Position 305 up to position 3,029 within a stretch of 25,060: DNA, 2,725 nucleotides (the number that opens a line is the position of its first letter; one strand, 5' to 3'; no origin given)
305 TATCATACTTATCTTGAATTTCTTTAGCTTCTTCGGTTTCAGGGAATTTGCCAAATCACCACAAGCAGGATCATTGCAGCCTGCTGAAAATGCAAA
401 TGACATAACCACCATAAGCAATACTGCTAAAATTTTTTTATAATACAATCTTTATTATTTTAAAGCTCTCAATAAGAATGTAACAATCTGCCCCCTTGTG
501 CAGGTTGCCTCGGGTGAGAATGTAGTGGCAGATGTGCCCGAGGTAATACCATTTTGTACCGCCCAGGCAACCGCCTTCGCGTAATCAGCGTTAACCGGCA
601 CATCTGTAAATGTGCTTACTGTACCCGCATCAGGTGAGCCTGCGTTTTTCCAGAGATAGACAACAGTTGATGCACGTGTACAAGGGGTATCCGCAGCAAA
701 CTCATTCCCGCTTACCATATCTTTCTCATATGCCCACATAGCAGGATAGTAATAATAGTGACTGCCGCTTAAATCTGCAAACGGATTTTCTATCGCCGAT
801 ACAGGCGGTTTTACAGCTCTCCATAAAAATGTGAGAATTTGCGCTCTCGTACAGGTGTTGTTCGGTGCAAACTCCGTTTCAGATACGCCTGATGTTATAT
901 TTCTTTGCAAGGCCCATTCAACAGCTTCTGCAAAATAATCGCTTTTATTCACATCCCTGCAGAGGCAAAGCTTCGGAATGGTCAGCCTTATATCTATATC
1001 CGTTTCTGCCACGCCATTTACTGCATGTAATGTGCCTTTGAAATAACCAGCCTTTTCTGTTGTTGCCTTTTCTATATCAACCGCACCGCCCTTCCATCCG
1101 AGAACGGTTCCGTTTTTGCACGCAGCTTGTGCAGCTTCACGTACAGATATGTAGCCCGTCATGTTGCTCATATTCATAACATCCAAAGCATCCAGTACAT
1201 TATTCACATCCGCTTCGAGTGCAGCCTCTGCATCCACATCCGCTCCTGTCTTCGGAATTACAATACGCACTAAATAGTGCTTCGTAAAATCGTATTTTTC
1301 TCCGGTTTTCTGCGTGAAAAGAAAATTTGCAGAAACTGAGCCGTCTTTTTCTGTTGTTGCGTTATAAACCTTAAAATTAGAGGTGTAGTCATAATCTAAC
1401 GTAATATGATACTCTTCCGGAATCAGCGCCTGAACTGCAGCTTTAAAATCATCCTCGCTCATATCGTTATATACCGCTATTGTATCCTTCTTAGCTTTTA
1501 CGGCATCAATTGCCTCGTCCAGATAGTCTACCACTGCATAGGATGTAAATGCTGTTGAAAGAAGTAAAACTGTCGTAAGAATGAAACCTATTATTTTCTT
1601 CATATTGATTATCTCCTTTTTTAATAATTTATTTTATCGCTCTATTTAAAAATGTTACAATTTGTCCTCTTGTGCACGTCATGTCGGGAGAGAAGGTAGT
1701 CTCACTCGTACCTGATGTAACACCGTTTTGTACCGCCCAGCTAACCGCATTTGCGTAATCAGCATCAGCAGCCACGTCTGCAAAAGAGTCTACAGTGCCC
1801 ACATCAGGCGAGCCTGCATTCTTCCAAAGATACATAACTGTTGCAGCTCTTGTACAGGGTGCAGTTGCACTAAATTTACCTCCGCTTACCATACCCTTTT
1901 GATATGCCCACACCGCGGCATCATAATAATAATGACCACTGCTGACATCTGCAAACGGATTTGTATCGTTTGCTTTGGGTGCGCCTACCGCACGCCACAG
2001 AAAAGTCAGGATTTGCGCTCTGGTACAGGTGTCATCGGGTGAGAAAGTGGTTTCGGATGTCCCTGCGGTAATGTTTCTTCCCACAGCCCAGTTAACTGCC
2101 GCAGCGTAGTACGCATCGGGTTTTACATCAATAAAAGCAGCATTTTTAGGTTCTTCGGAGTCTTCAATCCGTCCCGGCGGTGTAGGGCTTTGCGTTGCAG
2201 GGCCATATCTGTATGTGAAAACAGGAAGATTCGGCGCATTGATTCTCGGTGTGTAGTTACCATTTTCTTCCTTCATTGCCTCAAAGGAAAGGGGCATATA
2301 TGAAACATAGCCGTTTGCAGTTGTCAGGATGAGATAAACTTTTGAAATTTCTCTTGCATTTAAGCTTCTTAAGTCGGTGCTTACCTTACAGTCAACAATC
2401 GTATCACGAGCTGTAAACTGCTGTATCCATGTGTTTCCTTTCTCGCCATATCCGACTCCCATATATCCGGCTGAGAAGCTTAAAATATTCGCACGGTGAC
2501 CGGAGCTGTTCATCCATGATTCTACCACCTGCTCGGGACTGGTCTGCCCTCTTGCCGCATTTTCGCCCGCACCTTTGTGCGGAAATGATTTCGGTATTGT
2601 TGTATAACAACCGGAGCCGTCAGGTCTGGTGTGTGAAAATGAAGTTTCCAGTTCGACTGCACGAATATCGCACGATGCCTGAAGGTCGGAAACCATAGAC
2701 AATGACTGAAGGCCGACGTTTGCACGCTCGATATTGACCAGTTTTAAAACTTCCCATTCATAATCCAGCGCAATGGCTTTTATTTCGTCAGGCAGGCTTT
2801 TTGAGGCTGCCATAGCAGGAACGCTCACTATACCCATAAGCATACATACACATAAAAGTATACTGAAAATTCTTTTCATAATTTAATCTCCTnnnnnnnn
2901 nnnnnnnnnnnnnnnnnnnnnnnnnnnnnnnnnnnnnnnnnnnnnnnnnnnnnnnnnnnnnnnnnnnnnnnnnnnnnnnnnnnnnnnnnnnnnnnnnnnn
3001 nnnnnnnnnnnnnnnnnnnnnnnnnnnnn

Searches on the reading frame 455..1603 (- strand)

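Call 4: search_protein_families(library=pfam, proteins=[window:455-1603:-], max_evalue=0.01)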
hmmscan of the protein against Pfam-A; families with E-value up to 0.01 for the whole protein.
window:455-1603:- (382 aa): 1 family
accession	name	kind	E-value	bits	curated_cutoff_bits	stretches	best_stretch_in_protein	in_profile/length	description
PF00395.25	SLH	-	4.6e-27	94.2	20.8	3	217-255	4-42/44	S-layer homology domain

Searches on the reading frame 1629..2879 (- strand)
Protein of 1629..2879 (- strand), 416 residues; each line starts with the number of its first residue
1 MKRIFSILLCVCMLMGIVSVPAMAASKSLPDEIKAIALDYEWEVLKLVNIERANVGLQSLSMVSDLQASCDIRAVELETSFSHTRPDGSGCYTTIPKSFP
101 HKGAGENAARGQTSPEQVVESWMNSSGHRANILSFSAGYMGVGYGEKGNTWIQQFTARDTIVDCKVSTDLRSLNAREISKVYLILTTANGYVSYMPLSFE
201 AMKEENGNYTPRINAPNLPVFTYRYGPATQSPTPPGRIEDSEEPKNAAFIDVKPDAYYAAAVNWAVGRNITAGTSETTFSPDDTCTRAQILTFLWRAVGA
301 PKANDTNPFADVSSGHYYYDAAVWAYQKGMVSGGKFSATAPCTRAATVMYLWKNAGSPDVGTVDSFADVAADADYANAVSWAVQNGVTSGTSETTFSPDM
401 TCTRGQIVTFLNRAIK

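Call 4: search_protein_families(library=pfam, proteins=[window:1629-2879:-], max_evalue=0.01)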
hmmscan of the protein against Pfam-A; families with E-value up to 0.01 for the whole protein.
window:1629-2879:- (416 aa): 3 families
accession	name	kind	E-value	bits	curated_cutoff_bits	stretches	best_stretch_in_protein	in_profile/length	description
PF00395.25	SLH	-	2.4e-24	85.5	20.8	2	251-289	4-42/44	S-layer homology domain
PF00188.32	CAP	-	6e-13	50.1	21.1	1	45-154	1-116/117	Cysteine-rich secretory protein family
PF08504.16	RunxI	-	0.0011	19.8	27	1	304-352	3-55/93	Runx inhibition domain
